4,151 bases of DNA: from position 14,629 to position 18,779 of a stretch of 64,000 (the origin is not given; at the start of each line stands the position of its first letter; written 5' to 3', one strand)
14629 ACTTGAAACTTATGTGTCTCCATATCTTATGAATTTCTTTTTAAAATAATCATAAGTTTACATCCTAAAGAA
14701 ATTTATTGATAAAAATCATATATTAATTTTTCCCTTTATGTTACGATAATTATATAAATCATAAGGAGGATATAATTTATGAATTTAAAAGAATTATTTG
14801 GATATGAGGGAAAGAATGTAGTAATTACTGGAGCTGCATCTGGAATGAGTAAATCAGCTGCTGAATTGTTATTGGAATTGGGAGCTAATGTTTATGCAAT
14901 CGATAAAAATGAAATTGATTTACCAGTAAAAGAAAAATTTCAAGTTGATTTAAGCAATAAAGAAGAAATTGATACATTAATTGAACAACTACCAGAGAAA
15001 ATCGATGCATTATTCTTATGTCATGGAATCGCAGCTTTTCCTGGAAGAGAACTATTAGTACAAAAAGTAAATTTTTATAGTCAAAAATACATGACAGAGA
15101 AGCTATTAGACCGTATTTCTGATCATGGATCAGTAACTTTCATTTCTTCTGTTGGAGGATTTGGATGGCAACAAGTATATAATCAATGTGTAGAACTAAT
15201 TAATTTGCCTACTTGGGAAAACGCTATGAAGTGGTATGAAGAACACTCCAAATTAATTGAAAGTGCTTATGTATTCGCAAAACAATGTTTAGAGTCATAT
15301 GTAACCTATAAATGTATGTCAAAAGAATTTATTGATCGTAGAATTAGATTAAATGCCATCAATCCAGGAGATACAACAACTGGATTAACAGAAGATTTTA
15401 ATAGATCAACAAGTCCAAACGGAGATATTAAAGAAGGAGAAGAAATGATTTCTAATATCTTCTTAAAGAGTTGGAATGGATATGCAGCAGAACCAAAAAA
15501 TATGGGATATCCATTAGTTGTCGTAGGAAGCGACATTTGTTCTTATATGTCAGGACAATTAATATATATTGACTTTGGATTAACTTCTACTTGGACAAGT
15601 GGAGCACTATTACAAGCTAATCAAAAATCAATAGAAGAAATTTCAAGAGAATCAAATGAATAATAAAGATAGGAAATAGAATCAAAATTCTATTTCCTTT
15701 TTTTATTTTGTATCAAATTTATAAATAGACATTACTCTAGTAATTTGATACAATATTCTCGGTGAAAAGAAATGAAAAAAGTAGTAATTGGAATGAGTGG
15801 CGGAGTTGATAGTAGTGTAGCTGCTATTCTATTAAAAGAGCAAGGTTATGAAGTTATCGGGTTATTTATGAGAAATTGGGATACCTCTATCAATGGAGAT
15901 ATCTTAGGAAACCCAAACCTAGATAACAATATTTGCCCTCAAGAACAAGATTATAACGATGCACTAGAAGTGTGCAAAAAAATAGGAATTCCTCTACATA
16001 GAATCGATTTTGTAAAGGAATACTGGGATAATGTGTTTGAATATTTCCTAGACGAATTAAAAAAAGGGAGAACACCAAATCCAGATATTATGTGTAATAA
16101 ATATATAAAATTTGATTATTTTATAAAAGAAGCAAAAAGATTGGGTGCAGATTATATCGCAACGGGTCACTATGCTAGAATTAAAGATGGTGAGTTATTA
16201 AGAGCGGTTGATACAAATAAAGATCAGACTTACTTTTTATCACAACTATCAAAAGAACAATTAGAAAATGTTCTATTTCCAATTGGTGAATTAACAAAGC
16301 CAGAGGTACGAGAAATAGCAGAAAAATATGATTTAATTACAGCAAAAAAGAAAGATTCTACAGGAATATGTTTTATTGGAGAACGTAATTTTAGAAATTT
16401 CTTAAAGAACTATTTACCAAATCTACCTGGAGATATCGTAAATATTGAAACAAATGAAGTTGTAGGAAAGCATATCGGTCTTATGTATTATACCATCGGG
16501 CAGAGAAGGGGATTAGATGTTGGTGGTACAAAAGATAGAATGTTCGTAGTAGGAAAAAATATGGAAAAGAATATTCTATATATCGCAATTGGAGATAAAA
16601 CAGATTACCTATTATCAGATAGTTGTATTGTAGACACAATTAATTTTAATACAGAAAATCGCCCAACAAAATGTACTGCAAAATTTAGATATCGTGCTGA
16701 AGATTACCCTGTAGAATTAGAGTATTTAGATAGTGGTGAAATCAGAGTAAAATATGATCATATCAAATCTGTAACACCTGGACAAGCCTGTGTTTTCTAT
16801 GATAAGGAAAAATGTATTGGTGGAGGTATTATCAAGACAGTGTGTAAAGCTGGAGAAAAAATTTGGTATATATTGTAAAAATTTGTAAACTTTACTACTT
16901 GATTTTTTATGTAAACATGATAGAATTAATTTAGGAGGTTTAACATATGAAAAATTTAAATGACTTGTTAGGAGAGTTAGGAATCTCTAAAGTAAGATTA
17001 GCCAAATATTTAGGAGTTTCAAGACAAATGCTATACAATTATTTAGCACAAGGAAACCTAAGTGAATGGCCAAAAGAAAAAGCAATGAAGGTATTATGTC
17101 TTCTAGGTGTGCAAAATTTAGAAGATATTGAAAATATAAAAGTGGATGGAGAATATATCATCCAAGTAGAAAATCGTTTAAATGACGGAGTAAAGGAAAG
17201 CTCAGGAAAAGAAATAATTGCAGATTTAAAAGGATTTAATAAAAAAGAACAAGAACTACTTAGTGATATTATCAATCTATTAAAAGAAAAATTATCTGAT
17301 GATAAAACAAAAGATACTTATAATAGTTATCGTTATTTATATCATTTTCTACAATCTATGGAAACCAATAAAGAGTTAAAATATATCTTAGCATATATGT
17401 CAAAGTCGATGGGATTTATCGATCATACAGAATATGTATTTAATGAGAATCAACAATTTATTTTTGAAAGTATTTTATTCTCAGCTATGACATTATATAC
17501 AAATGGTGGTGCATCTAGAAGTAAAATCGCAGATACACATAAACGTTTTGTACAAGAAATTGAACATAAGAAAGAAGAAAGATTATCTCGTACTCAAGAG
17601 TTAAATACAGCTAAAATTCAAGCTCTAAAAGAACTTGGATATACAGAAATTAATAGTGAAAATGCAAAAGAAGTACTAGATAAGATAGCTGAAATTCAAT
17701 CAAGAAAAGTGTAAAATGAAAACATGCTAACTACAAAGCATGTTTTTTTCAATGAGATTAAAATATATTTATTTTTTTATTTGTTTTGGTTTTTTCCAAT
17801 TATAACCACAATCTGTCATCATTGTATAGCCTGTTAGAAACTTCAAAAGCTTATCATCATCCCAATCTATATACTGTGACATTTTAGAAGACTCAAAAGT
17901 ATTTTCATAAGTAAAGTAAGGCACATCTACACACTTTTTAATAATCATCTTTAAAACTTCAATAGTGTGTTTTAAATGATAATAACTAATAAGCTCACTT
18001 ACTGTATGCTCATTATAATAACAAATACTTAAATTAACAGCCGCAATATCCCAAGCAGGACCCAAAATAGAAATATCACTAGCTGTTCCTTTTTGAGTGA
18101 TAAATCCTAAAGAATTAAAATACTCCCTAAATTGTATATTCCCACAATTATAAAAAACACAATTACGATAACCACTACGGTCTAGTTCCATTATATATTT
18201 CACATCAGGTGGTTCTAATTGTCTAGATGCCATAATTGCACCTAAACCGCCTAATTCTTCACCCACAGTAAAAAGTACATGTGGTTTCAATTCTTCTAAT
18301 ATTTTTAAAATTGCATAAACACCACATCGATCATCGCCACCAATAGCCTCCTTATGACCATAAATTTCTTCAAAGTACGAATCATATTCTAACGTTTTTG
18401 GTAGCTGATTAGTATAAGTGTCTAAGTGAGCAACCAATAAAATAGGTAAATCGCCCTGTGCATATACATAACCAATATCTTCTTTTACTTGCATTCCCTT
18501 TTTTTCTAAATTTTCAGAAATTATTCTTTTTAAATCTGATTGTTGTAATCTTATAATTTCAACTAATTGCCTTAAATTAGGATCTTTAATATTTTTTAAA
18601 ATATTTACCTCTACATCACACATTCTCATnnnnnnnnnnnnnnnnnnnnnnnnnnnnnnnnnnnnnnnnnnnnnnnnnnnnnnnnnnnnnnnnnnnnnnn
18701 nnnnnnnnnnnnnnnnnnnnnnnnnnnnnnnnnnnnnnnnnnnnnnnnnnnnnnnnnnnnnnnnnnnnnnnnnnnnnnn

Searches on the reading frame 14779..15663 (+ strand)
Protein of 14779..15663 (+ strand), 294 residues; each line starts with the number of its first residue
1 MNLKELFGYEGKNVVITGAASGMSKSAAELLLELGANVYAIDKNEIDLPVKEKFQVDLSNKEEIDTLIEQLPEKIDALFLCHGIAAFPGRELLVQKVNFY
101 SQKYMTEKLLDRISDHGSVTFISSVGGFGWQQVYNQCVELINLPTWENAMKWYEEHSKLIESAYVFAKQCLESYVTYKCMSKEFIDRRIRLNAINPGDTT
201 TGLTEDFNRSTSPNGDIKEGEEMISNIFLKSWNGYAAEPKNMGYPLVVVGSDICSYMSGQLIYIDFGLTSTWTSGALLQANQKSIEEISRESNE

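Call 33: search_protein_families(library=pfam, proteins=[window:14779-15663:+], max_evalue=0.001)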
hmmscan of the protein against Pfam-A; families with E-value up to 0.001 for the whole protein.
window:14779-15663:+ (294 aa): 3 families
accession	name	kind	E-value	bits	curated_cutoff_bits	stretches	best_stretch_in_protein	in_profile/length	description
PF13561.12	adh_short_C2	-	2.3e-15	57.2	27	2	162-269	141-236/236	Enoyl-(Acyl carrier protein) reductase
PF00106.31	adh_short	-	1.3e-12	48.1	26.6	1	12-128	1-140/195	short chain dehydrogenase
PF01370.27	Epimerase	-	3.2e-05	23.9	20.9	1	14-133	1-124/240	NAD dependent epimerase/dehydratase family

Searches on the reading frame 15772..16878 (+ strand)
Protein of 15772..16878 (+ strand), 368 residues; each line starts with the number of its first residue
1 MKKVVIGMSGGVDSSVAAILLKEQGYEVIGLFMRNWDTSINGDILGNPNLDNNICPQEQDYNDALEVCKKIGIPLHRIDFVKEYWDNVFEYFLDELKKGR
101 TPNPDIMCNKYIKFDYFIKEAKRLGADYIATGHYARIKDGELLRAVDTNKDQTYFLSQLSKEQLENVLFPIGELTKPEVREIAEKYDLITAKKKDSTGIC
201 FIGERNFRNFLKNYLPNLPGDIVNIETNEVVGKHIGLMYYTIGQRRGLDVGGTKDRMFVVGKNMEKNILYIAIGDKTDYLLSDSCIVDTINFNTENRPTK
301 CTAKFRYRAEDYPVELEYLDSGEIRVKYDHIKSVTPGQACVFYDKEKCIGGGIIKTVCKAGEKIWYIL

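Call 33: search_protein_families(library=pfam, proteins=[window:15772-16878:+], max_evalue=0.001)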
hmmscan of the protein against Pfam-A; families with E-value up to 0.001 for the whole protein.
window:15772-16878:+ (368 aa): 5 families
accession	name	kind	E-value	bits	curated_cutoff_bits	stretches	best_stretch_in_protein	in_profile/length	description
PF03054.22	tRNA_Me_trans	-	3.4e-81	272.2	20.6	1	2-203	1-201/202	tRNA methyl transferase HUP domain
PF20259.3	tRNA_Me_trans_M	-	1.2e-23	82.9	27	1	208-272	1-65/66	tRNA methyl transferase PRC-barrel domain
PF20258.4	tRNA_Me_trans_C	-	1.3e-16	61.1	20.6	1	283-354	2-77/77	Aminomethyltransferase beta-barrel domain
PF02540.23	NAD_synthase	-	3e-07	30.3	21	1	2-80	19-81/242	NAD synthase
PF06508.19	QueC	-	0.00096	19.1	22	0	3-31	1-29/210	Queuosine biosynthesis protein QueC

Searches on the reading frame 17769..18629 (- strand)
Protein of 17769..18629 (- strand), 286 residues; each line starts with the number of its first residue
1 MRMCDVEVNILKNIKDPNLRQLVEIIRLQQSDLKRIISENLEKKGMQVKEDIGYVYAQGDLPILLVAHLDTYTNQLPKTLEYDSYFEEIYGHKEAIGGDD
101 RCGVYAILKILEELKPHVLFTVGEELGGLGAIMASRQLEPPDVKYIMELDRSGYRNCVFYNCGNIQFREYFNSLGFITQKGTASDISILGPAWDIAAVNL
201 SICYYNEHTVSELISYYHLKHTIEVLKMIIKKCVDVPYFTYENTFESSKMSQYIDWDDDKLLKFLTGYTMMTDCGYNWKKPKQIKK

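Call 5: search_protein_families(library=pfam, proteins=[window:17769-18629:-])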
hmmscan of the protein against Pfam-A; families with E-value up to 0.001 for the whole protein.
window:17769-18629:- (286 aa): 1 family
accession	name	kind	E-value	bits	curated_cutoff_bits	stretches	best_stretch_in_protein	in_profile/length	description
PF05343.19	Peptidase_M42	-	7.8e-05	22.3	23.2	0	99-140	134-182/292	M42 glutamyl aminopeptidase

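Call 38: search_protein_families(library=ncbifam, proteins=[window:17769-18629:-])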
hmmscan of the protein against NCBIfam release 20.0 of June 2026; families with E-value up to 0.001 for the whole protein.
window:17769-18629:- (286 aa): 2 families
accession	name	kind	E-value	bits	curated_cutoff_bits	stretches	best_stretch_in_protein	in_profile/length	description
NF003367.0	PRK04443.1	equivalog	0.0003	20.2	363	0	20-92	14-88/349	[LysW]-lysine hydrolase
TIGR01883.1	PepT-like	hypoth_equivalog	0.00096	18.2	274.25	0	63-132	65-141/361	peptidase T-like protein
